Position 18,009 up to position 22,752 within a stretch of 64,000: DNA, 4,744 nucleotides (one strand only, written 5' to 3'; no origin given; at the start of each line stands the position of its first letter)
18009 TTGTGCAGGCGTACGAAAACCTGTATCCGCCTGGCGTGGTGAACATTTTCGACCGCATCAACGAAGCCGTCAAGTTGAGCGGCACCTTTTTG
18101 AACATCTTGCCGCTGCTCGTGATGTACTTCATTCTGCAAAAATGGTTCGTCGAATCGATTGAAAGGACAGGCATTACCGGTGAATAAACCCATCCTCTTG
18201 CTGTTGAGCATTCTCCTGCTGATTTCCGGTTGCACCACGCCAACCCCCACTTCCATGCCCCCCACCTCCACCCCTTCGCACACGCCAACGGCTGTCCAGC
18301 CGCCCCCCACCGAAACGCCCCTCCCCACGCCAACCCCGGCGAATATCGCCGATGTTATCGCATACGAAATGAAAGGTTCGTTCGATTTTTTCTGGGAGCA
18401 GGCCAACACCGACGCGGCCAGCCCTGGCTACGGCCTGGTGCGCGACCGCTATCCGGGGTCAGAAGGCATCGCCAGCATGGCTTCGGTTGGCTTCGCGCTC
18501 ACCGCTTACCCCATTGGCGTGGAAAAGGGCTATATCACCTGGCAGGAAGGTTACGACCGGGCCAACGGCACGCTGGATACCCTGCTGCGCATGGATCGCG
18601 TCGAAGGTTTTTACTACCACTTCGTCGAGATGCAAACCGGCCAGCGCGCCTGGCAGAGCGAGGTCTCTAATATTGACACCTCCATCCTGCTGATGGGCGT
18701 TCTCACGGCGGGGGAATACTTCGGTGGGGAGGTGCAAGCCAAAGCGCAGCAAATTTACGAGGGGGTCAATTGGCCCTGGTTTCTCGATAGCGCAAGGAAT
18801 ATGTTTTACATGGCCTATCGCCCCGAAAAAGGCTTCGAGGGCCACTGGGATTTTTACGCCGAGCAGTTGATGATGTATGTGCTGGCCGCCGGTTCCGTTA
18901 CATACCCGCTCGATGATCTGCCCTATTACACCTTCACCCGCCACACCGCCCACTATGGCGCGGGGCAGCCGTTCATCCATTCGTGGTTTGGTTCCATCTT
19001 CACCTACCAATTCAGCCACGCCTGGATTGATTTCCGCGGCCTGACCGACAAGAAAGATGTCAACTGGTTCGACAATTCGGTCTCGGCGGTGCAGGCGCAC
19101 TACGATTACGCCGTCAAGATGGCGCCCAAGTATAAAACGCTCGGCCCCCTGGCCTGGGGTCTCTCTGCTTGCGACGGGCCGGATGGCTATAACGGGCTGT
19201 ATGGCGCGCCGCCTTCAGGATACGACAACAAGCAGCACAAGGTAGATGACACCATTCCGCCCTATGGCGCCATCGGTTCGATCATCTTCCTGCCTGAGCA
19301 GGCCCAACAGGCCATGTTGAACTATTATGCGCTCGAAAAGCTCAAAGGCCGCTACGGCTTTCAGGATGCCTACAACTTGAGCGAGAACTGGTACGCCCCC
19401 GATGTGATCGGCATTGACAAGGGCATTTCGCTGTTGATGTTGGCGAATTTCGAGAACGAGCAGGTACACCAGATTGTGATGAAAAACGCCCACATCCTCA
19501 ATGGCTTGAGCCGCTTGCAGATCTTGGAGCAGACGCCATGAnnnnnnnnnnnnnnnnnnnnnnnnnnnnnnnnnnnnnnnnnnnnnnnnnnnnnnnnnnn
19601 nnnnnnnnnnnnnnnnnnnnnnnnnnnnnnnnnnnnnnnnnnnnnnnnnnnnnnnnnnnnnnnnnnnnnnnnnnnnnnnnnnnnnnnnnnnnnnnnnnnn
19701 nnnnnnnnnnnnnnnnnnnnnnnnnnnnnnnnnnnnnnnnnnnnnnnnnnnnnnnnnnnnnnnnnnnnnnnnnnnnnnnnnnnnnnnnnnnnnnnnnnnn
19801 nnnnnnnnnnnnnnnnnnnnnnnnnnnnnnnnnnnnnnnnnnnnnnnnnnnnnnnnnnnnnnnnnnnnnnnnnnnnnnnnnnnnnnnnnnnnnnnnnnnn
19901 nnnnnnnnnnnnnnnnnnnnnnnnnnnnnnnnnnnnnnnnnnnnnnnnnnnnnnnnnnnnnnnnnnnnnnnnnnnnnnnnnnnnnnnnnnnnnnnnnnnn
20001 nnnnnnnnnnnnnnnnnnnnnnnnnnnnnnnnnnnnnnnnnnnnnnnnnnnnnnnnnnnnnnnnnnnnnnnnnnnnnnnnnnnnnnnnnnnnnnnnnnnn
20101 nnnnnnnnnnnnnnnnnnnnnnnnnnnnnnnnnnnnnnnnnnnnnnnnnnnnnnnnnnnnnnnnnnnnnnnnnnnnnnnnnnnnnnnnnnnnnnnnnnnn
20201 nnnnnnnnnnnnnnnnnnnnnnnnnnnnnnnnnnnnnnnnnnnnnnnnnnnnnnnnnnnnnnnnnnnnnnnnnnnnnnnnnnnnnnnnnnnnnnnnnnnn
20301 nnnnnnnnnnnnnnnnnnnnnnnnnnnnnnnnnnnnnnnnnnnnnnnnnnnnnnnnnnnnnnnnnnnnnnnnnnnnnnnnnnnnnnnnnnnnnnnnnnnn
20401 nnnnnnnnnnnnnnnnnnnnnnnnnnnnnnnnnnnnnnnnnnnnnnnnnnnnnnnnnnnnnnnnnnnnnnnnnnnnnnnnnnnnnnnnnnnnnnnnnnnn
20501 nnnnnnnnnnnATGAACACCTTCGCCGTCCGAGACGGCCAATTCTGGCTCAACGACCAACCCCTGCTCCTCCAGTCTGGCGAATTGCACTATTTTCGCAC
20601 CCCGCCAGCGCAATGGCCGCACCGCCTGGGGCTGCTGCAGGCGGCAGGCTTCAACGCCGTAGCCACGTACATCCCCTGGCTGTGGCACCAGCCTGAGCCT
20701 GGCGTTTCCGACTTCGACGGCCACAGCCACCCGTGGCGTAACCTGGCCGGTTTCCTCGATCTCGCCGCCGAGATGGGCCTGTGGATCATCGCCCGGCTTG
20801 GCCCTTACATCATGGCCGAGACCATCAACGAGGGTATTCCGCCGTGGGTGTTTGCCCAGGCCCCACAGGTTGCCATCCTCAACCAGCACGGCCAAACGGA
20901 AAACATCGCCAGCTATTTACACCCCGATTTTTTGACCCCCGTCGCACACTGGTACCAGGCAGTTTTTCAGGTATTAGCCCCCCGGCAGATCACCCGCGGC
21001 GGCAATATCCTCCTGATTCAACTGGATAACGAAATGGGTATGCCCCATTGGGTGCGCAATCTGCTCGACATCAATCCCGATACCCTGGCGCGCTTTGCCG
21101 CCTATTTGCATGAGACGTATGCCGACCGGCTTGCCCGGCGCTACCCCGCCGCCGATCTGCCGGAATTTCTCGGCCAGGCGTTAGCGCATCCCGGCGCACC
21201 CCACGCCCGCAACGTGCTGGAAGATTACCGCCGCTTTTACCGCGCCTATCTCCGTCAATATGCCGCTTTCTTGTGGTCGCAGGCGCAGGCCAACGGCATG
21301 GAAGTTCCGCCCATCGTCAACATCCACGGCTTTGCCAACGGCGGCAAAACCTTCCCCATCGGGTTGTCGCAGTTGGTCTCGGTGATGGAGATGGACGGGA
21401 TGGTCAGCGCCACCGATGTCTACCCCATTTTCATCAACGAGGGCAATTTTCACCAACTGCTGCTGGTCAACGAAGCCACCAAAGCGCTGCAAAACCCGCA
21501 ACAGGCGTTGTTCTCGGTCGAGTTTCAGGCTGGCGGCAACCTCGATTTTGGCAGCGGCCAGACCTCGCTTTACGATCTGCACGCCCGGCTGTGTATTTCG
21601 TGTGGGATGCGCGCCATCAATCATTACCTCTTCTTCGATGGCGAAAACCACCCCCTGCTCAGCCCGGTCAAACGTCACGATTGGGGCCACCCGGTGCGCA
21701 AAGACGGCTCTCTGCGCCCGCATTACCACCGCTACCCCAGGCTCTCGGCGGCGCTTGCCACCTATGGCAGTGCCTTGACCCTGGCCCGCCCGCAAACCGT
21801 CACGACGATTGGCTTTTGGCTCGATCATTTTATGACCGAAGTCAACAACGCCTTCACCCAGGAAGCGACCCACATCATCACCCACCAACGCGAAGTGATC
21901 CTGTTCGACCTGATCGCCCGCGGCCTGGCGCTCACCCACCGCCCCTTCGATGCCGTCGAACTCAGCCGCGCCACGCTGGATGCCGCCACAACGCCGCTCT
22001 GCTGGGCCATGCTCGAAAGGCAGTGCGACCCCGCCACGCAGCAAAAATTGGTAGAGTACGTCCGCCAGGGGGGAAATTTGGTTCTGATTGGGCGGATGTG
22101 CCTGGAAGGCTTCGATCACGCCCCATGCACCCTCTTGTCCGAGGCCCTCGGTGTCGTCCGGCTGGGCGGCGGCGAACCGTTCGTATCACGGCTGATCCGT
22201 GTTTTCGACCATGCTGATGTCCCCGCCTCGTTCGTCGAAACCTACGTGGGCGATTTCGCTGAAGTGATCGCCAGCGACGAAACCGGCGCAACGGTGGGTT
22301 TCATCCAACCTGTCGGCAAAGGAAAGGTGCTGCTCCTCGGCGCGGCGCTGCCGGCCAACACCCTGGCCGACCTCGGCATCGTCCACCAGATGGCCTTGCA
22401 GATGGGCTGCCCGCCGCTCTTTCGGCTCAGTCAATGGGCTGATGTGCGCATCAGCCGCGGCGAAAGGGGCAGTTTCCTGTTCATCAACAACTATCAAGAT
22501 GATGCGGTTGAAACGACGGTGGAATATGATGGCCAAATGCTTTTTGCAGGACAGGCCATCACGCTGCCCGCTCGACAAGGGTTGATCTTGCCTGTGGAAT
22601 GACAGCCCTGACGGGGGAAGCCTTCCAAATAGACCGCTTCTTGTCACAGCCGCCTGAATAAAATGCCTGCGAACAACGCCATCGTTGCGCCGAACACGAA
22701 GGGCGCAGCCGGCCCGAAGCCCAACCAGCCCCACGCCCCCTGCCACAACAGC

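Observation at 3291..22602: Probable beta-1,2-glucan (cyclic glucan/OPG) utilisation locus in a Chloroflexota-like genome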

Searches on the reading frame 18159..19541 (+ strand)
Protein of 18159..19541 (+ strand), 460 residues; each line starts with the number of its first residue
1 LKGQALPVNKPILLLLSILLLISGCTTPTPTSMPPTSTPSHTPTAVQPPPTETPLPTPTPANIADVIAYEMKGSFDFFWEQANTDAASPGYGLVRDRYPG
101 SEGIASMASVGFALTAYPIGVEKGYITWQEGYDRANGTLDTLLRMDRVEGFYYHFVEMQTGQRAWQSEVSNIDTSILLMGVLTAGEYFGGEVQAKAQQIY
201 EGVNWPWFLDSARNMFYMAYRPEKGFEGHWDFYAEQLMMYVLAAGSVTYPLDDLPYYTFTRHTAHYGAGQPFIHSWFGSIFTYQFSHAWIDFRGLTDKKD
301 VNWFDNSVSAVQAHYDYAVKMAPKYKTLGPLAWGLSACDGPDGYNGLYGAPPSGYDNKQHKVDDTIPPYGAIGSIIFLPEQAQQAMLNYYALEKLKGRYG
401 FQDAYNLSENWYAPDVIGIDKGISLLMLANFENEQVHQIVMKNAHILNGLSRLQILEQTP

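Call 4: search_protein_families(library=pfam, proteins=[window:18159-19541:+], max_evalue=0.01)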
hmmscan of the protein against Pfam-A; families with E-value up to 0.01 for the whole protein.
window:18159-19541:+ (460 aa): 1 family
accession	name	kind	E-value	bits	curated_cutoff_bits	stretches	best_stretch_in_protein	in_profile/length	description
PF10091.15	Glycoamylase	-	3.7e-58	197.1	27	1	229-443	3-220/221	Putative glucoamylase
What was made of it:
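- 18180..19541 (+): GH144 lipoprotein, a predicted extracellular endo-beta-1,2-glucanase (GTG start, lipobox LISGC). Pfam PF10091 (call 4).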

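Call 6: search_solved_structures(query=window:18159-19541:+, max_evalue=0.01, show_alignments=2)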
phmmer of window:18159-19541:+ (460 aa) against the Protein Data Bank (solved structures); distinct sequences matched with E-value up to 0.01: 8.
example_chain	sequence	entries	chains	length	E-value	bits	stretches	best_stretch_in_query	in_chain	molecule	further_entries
8xul_A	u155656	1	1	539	2.4e-60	207.8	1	46-453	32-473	XCC2207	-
3eu8_A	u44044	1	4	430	7.5e-39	136.9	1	70-453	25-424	putative glucoamylase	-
4gl3_A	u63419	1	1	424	2e-36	128.8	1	67-454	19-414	putative glucoamylase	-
4qt9_A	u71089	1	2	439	7.4e-36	127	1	72-453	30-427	putative glucoamylase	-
5gzk_A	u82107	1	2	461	1.5e-35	125.9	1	57-454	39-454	Uncharacterized protein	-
5gzh_A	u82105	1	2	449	1.6e-35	125.9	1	57-454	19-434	Endo-beta-1,2-glucanase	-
5z06_A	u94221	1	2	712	1.8e-32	115.8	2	259-456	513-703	BDI_3064 protein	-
8wy1_A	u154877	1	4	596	2e-06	30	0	105-189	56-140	Glycosyltransferase 36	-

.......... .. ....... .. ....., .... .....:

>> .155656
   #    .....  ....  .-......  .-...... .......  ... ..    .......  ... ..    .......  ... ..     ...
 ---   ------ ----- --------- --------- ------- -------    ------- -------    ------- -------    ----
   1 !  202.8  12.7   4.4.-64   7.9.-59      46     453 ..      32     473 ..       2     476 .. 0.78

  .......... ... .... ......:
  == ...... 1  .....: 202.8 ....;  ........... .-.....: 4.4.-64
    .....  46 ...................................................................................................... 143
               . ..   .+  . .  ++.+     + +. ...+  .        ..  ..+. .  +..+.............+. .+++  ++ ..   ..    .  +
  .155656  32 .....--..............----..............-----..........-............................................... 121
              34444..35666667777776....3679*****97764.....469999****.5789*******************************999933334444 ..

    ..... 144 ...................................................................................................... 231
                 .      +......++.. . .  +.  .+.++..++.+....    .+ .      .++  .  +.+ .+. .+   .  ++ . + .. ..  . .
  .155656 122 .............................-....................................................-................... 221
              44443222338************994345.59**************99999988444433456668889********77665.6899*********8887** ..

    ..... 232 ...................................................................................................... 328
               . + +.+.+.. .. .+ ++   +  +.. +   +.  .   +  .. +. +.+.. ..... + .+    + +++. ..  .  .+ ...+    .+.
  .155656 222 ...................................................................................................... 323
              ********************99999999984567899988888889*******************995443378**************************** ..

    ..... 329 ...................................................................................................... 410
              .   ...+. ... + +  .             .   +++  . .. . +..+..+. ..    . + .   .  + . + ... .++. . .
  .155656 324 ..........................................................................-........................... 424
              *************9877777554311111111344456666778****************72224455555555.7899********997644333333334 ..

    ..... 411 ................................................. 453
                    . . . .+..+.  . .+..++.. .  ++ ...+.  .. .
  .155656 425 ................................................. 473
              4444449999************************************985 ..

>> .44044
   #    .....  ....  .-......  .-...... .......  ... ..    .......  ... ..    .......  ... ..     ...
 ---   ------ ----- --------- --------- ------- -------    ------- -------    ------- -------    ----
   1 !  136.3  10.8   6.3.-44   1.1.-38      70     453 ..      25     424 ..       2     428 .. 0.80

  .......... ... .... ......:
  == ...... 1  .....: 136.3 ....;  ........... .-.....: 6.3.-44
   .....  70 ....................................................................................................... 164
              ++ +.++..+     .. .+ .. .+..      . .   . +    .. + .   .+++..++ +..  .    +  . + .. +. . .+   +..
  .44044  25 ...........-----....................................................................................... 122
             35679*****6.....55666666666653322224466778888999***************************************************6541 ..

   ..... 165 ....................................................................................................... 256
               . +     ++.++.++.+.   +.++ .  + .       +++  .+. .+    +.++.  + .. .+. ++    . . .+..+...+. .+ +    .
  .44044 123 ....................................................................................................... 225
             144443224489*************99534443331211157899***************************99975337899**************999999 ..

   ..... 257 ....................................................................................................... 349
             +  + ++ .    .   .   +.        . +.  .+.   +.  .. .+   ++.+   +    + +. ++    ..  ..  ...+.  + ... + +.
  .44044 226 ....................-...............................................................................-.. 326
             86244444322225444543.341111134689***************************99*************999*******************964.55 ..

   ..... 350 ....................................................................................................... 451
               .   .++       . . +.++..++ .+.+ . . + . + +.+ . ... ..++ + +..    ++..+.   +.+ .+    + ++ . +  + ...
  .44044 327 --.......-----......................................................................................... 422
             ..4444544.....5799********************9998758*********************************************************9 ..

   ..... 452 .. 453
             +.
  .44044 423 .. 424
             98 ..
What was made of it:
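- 18180..19541 (+): PDB XcSGL 2.4e-60, CpSGL 1.6e-35 (call 6).
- On GH144 (endo-beta-1,2-glucanase family, clan GH-S): XcSGL 2.4e-60, CpSGL 1.6e-35, BDI_3064 1.8e-32 (call 6). E235 and F281 in numbering from the 18159 ORF (E228/F274 from the 18180 start) align to these positions (call 6). D173 (D166 from 18180) lies in the motif IDTS, aligned with XcSGL VDTA and Bacteroides VETA (call 6). XcSGL Y367 falls in an insertion opposite a gap in the pairwise alignment (call 6).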

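Call 76: search_protein_families(library=ncbifam, proteins=[window:18180-19541:+], max_evalue=0.00001)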
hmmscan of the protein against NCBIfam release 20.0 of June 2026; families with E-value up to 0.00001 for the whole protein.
window:18180-19541:+ (453 aa): 0 families

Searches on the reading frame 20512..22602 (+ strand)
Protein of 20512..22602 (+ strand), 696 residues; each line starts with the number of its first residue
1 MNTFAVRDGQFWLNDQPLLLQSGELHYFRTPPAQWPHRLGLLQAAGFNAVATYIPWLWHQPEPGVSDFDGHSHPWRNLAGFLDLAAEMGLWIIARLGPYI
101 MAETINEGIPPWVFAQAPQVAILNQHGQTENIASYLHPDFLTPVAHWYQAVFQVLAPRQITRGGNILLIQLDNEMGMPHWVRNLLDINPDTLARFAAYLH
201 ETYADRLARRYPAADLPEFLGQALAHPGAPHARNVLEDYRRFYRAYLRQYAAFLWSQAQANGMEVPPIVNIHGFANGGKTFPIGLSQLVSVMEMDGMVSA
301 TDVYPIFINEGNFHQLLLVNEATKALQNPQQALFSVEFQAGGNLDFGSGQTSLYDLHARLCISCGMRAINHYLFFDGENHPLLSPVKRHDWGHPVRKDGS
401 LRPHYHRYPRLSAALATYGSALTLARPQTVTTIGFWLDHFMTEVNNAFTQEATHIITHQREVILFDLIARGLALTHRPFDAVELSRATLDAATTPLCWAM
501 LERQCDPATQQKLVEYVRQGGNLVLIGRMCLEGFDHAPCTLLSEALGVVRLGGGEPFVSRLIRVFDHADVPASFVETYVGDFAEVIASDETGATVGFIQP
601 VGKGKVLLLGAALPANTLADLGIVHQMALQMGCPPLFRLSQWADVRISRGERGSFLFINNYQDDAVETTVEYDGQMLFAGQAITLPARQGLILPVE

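Call 4: search_protein_families(library=pfam, proteins=[window:20512-22602:+], max_evalue=0.01)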
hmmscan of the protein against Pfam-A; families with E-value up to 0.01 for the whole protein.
window:20512-22602:+ (696 aa): 3 families
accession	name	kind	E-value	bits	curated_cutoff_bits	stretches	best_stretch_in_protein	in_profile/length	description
PF01301.25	Glyco_hydro_35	-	2.4e-39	136.3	27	1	10-178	1-153/319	Glycosyl hydrolases family 35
PF22369.2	GLMA_2nd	-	1e-14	54.9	27.7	1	450-551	4-106/138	GLMA-like, second domain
PF02449.21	Glyco_hydro_42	-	5.4e-11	42.9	21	1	30-210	7-171/376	Beta-galactosidase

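Call 7: search_solved_structures(query=window:20512-22602:+, max_evalue=0.01, show_alignments=2)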
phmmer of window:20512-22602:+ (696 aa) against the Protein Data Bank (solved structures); distinct sequences matched with E-value up to 0.01: 27.
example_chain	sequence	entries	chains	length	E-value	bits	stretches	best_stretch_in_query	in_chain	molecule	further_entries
7vkw_A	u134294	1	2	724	5.2e-60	206.9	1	11-664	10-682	beta-1,2-glucosyltransferase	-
7vkx_A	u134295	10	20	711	5.6e-60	206.8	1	11-664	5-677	beta-1,2-glucosyltransferase | Beta-galactosidase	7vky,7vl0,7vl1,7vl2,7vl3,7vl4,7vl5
7x87_A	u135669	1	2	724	1.4e-59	205.5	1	11-664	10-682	Beta-galactosidase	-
7vkz_A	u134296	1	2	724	4.9e-59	203.7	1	11-664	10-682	beta-1,2-glucosyltransferase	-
5gsm_A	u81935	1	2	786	5.5e-53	183.7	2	11-178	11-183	Exo-beta-D-glucosaminidase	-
5gsl_A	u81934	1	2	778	3.8e-47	164.3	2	7-177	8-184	778aa long hypothetical beta-galactosidase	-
8oug_A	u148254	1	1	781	3.4e-44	154.6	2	7-212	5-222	Beta-galactosidase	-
6jow_A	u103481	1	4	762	5e-44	154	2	19-179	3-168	Beta-galactosidase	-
8uid_A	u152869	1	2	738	6.1e-26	94.3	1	21-201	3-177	Beta-galactosidase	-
8h25_A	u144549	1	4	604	7.3e-26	94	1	1-177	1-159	Beta-galactosidase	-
3d3a_A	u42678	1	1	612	7.7e-26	93.9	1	3-176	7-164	Beta-galactosidase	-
8qqh_AAA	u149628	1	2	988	8.8e-26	93.7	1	20-201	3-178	Beta-galactosidase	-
6eon_A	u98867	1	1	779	9.5e-25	90.3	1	3-176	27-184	Beta-galactosidase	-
4e8c_A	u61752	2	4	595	1.2e-24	90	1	2-177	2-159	Glycosyl hydrolase, family 35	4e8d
7kdv_A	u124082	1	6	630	1.3e-24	89.9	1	10-177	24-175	Beta-galactosidase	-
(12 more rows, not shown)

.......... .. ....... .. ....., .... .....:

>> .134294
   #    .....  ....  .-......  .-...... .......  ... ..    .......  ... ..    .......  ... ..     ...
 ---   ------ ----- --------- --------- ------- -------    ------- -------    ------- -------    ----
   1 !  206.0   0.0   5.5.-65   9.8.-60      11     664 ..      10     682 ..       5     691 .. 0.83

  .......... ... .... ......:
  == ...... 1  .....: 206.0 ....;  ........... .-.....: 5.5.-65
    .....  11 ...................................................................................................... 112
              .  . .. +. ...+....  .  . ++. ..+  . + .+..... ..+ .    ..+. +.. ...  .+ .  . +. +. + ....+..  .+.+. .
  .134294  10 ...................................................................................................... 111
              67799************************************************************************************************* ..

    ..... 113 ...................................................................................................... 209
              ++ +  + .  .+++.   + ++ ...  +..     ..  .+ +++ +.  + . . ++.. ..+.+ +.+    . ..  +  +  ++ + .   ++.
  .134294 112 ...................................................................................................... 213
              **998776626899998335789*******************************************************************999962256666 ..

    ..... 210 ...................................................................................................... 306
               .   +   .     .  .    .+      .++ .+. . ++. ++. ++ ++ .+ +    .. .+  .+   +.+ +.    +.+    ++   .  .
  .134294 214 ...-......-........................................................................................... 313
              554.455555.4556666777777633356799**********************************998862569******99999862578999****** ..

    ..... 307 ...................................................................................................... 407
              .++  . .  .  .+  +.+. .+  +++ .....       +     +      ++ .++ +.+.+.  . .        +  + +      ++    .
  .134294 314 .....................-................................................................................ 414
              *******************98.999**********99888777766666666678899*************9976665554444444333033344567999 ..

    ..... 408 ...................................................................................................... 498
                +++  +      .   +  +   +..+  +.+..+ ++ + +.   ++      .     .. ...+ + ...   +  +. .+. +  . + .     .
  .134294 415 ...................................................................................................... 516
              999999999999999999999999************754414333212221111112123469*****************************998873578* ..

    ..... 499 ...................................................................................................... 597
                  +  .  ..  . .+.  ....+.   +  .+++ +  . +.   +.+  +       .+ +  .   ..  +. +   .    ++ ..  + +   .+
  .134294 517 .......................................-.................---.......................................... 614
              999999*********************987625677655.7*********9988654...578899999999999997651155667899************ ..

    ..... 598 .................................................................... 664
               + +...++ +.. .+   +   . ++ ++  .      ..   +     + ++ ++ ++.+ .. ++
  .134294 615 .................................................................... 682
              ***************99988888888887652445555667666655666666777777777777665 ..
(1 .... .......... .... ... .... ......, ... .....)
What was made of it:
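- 20512..22602 (+): Cytoplasmic GH35 of the IaSGT (beta-1,2-glucosyltransferase) clade. PDB 7vkw 5.2e-60 over residues 11-664 (call 7).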

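Call 76: search_protein_families(library=ncbifam, proteins=[window:20512-22602:+], max_evalue=0.00001)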
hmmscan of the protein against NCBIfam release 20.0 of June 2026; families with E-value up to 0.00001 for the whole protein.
window:20512-22602:+ (696 aa): 1 family
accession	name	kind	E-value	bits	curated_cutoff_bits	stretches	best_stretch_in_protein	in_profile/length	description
NF041127.1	exo_beta_glucsam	equivalog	5e-50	170.4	1500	2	11-177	10-181/782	exo-beta-D-glucosaminidase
